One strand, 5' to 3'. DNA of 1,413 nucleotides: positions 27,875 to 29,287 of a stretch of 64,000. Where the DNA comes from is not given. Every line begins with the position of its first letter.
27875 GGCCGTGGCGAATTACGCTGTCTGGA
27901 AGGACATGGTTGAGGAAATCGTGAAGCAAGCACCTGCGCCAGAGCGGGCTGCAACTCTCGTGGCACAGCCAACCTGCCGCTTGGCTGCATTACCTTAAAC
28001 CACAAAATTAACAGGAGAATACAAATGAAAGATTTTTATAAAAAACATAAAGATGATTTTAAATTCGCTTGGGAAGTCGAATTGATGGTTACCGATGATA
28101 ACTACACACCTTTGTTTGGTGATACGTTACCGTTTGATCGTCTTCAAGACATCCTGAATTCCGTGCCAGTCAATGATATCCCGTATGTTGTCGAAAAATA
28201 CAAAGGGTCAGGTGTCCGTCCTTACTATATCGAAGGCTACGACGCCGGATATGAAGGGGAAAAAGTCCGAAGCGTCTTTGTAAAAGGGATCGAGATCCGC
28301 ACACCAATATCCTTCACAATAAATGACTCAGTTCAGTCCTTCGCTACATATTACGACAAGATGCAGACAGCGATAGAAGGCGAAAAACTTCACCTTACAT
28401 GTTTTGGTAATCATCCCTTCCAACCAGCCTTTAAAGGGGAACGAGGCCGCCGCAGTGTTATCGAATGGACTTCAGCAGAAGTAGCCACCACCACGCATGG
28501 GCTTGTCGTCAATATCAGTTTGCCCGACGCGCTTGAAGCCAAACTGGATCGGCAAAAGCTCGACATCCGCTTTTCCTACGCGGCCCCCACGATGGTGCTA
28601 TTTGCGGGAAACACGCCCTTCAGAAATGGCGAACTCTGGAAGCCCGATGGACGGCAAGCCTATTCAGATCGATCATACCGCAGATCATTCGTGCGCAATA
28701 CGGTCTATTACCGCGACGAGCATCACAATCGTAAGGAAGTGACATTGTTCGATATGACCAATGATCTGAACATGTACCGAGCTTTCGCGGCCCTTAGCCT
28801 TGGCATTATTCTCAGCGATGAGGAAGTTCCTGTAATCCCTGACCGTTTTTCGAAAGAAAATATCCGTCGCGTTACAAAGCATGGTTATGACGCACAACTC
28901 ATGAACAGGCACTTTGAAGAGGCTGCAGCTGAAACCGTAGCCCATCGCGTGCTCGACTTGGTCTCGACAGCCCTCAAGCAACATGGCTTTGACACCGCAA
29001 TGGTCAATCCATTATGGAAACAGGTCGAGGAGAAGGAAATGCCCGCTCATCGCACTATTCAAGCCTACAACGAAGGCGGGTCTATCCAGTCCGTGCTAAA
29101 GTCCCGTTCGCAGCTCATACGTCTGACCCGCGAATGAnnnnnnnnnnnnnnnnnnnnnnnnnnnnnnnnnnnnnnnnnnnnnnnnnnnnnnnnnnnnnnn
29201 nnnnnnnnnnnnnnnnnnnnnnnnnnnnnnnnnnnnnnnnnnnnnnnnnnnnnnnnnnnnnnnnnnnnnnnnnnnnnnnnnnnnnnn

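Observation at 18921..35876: Orphan enzyme cluster combining ArgG/ArgH-type ureido-to-guanidino chemistry, two guanidino-modifying enzymes, two AsnB-like amidoligases and a GCS2-like ligase, inside a defence island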

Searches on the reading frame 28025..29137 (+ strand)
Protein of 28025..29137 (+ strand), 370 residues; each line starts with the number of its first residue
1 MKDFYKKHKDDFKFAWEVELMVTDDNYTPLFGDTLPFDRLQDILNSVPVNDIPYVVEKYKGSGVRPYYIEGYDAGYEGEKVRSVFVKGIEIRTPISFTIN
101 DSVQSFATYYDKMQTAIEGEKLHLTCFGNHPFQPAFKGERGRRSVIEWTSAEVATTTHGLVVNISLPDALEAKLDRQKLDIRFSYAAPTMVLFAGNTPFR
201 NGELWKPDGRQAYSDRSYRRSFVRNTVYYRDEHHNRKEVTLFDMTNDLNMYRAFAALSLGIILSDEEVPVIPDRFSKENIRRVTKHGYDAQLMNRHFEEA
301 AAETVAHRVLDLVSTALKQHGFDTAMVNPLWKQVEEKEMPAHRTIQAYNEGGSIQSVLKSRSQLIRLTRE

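Call 3: search_protein_families(library=pfam, proteins=[window:28025-29137:+], max_evalue=0.01)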
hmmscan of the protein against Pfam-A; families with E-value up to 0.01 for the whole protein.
window:28025-29137:+ (370 aa): 1 family
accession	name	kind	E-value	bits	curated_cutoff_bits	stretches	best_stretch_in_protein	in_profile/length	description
PF04107.18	GCS2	-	0.0025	17.7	21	0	81-203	39-166/291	Glutamate-cysteine ligase family 2(GCS2)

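Call 9: search_protein_families(library=ncbifam, proteins=[window:28025-29137:+], max_evalue=0.001)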
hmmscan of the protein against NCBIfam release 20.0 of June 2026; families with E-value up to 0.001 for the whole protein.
window:28025-29137:+ (370 aa): 2 families
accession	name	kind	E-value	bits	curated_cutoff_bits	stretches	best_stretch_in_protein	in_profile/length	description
NF010043.0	PRK13517.1-3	equivalog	5.6e-08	32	409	0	84-142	56-119/381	glutamate--cysteine ligase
NF010039.0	PRK13515.1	equivalog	4.1e-05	22.4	371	0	85-203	53-172/378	carboxylate-amine ligase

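Call 10: search_protein_families(library=padloc, proteins=[window:28025-29137:+], max_evalue=0.01)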
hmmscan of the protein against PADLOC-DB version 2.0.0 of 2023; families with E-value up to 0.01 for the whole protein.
window:28025-29137:+ (370 aa): 0 families

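Call 31: find_homologous_proteins(query=window:28025-29137:+, max_evalue=0.001)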
Query window:28025-29137:+ (370 aa): 21 proteins with E <= 0.001 among 2096 candidates.
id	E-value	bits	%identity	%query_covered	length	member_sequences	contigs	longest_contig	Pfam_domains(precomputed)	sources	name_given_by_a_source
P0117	1.8e-250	848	100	100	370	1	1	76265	-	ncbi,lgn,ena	-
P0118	9.1e-170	583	67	99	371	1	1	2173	PF04107.19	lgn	-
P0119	2.8e-169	581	68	99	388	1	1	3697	-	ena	-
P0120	2.8e-167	575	67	99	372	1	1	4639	-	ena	-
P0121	2.4e-165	568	66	99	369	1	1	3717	PF04107.19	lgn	-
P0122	3.2e-164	565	65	99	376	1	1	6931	-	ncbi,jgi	jgi:hypothetical protein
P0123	8.6e-163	560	66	99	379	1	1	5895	-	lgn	-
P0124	9.3e-163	560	76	86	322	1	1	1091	-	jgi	jgi:hypothetical protein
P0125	2.4e-161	555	63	99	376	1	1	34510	-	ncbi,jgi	jgi:hypothetical protein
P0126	2.9e-155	535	64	99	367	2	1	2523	-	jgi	jgi:hypothetical protein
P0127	2.3e-151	522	61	99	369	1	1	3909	PF04107.19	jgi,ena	-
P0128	3.6e-151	522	62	99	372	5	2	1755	-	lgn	-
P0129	5.3e-149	515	61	99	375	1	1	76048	-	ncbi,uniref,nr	ncbi:glutamate-cysteine ligase family protein [Agrobacterium rosae]|uniref:Glutamate--cysteine ligas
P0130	5.2e-132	459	56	99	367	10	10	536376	PF04107.19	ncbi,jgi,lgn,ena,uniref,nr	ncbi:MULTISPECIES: glutamate-cysteine ligase family protein [Pseudomonas]|jgi:hypothetical protein|u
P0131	7.1e-122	425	52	98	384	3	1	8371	-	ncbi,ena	-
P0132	7.0e-98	346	45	98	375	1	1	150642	PF04107.19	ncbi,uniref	ncbi:glutamate-cysteine ligase family protein [Niallia sp. 03133]|uniref:glutamate-cysteine ligase f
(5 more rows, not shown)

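Call 32: find_encoding_contigs(protein=P0130, flank=8000, max_places=3)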
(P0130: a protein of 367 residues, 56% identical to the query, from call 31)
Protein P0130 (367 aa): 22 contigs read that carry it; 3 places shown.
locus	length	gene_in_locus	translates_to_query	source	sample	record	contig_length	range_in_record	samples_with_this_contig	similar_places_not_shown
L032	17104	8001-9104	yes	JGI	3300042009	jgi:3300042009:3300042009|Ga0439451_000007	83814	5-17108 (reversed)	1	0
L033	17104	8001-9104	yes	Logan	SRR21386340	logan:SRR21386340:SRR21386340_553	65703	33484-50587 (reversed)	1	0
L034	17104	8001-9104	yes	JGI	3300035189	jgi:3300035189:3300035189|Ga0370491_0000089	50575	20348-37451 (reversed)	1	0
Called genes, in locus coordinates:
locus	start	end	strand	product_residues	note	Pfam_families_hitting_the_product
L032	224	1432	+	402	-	PF01546:Peptidase_M20, PF07687:M20_dimer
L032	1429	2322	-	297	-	PF00126:HTH_1, PF03466:LysR_substrate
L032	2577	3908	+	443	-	PF00083:Sugar_tr, PF07690:MFS_1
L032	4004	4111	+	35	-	-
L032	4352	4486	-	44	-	-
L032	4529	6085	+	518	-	PF03486:HI0933_like (weak), PF00890:FAD_binding_2, PF01266:DAO, PF12831:FAD_oxidored (faint)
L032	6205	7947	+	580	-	PF13522:GATase_6, PF13537:GATase_7, PF00733:Asn_synthase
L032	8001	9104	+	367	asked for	PF04107:GCS2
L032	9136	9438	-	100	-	-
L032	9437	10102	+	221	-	PF00892:EamA, PF03151:TPT (weak), PF00892:EamA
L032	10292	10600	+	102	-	PF00872:Transposase_mut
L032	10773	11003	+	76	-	-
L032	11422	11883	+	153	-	-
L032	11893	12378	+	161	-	PF01478:Peptidase_A24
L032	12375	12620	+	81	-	PF01478:Peptidase_A24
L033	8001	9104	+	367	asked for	PF04107:GCS2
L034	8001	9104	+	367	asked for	PF04107:GCS2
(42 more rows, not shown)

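Call 33: find_encoding_contigs(protein=P0132, flank=8000, max_places=2)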
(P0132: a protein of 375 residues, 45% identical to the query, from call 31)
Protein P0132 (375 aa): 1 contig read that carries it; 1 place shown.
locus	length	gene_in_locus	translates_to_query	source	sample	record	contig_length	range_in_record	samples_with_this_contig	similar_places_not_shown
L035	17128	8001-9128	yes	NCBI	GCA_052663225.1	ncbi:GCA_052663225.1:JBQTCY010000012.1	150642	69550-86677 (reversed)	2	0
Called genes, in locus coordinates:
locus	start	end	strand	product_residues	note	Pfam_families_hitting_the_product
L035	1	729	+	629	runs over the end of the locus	PF02463:SMC_N, PF11398:DUF2813 (weak), PF13175:AAA_15, PF13476:AAA_23, PF13555:AAA_29 (weak), PF13304:AAA_21, PF20469:OLD-like_TOPRIM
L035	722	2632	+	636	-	PF00580:UvrD-helicase, PF13245:AAA_19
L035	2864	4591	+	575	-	-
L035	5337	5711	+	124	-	PF04002:RadC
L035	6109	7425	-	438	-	PF01381:HTH_3, PF12844:HTH_19, PF00515:TPR_1 (faint), PF07719:TPR_2 (faint), PF12895:ANAPC3 (faint), PF13424:TPR_12 (faint), PF13374:TPR_10 (faint)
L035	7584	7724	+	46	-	-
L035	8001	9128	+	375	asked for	PF04107:GCS2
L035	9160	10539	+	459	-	PF03972:MmgE_PrpD_N, PF19305:MmgE_PrpD_C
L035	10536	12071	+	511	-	PF00890:FAD_binding_2, PF01266:DAO (weak), PF03486:HI0933_like, PF07992:Pyr_redox_2 (weak), PF12831:FAD_oxidored (weak)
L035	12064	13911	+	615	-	PF13522:GATase_6, PF13537:GATase_7, PF00733:Asn_synthase, PF06508:QueC (weak)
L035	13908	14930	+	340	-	PF04303:PrpF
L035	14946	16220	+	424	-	PF18130:ATPgrasp_N, PF01071:GARS_A (faint), PF02655:ATP-grasp_3, PF02786:CPSase_L_D2 (weak), PF13535:ATP-grasp_4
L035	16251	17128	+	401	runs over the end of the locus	PF18130:ATPgrasp_N, PF02655:ATP-grasp_3, PF02786:CPSase_L_D2 (weak), PF02222:ATP-grasp (weak), PF07478:Dala_Dala_lig_C, PF13535:ATP-grasp_4, PF18603:LAL_C2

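Call 39: find_encoding_contigs(protein=P0129, flank=8000, max_places=1)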
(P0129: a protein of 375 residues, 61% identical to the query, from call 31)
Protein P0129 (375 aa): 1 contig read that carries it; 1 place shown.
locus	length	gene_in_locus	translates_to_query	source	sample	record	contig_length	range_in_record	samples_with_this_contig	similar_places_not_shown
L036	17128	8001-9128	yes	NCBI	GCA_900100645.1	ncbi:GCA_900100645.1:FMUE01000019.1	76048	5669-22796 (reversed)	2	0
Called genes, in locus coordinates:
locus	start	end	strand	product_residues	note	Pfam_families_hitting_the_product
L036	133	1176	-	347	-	PF02195:ParB_N, PF07506:RepB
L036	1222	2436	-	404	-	PF01656:CbiA, PF02374:ArsA_ATPase (weak), PF03029:ATP_bind_1 (faint), PF06564:CBP_BcsQ (weak), PF09140:MipZ (weak), PF10609:ParA (faint), PF13614:AAA_31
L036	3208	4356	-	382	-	PF07690:MFS_1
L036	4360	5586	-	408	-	PF18130:ATPgrasp_N, PF02655:ATP-grasp_3, PF02786:CPSase_L_D2, PF02222:ATP-grasp (weak), PF07478:Dala_Dala_lig_C (weak), PF13535:ATP-grasp_4, PF15632:ATPgrasp_Ter, PF18603:LAL_C2 (weak), +1 more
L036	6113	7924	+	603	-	PF13522:GATase_6, PF13537:GATase_7, PF00733:Asn_synthase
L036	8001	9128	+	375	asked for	-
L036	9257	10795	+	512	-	PF00890:FAD_binding_2, PF01266:DAO, PF03486:HI0933_like (faint), PF07992:Pyr_redox_2 (faint), PF12831:FAD_oxidored (faint), PF00732:GMC_oxred_N (weak)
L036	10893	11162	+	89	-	PF01042:Ribonuc_L-PSP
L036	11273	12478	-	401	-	PF00764:Arginosuc_synth, PF20979:Arginosuc_syn_C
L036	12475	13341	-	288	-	-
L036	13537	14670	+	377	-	PF00126:HTH_1, PF13556:HTH_30 (weak), PF03466:LysR_substrate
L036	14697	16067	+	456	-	-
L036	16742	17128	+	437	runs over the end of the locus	PF00083:Sugar_tr, PF07690:MFS_1, PF00083:Sugar_tr, PF07690:MFS_1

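Call 42: search_dna_similar(query=window:28025-29137:+, collection=plasmids, mode=protein, max_rows=30)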
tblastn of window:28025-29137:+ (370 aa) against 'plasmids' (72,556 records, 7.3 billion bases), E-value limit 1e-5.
Records with a match: 1; places in all: 1; records where one place covers at least 80% of the query: 1.
Best place of each record, by identity: <60% 1.
By first word of the organism name: Serratia 1.
By predicted mobility (MOB-suite, as given by PLSDB): conjugative 1.
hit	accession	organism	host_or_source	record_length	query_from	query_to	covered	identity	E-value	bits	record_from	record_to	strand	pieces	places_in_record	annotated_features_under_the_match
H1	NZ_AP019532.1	Serratia symbiotica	Acyrthosiphon pisum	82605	17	354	91%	22.7%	8e-13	77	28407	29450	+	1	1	glutamate-cysteine ligase family protein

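Call 44: find_related_loci(query=A2, collection=metagenome_contigs, flank=10000)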
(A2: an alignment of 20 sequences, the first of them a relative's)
Query A2 (370 aa) in metagenome_contigs; peptide patterns used: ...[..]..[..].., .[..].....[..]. (x = any residue, [..] = any of these).
121 stretches matched a pattern; 32 encode a relative of the query (tblastn E <= 1e-3); 32 distinct loci.
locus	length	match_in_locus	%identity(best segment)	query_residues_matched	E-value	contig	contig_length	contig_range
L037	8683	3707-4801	56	1-365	2e-140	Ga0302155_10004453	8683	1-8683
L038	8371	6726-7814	52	4-366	9e-131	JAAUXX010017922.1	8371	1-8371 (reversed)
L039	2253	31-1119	52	4-366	7e-138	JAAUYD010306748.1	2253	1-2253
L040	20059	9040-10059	36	10-349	5e-71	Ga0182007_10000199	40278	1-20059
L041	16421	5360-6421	28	7-365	2e-40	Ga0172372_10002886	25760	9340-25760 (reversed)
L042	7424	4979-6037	27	10-361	1e-36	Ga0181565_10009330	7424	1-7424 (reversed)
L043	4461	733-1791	27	10-361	1e-36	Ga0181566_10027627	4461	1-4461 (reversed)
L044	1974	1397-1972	29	7-194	3e-22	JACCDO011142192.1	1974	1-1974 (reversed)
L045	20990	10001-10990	23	35-350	8e-19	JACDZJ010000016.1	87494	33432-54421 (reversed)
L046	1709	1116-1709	28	10-199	8e-19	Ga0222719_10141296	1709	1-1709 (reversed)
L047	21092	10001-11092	25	17-362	6e-18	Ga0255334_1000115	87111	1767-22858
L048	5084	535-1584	24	20-352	3e-17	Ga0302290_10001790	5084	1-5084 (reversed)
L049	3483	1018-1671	29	12-227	1e-16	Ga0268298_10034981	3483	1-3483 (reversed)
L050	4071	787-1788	23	35-354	3e-16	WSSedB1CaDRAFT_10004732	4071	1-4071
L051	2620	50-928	26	67-352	3e-16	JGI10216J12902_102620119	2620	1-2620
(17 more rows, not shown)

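Call 52: find_encoding_contigs(protein=P0125, flank=10000, max_places=2)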
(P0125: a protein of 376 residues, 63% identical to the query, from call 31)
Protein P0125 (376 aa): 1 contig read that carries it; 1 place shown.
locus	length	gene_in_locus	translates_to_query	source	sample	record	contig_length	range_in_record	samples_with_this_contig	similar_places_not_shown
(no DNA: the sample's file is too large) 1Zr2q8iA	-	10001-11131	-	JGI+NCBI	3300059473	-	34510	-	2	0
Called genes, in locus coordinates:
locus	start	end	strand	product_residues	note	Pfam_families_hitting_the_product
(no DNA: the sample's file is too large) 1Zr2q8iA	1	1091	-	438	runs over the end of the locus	-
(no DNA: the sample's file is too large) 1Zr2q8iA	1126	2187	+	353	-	PF00586:AIRS, PF02769:AIRS_C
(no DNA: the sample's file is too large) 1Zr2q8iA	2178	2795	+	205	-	PF00551:Formyl_trans_N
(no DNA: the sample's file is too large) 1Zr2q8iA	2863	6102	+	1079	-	PF00512:HisKA, PF02518:HATPase_c, PF00072:Response_reg, PF01627:Hpt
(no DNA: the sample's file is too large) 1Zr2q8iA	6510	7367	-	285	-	-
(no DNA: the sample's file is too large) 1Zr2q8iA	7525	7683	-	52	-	-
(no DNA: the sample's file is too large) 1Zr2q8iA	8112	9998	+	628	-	PF13522:GATase_6, PF13537:GATase_7, PF00733:Asn_synthase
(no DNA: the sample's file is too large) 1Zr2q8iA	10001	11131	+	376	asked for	-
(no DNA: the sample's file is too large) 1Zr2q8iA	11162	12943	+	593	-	PF03485:Arg_tRNA_synt_N, PF00750:tRNA-synt_1d, PF05746:DALR_1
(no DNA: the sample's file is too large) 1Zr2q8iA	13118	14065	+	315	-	PF02729:OTCace_N, PF00185:OTCace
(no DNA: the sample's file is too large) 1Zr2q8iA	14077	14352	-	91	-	PF13432:TPR_16 (weak), PF00515:TPR_1 (weak), PF07719:TPR_2 (weak)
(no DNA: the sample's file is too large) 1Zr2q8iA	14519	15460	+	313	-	PF24827:AstE_AspA_cat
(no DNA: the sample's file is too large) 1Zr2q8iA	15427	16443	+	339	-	?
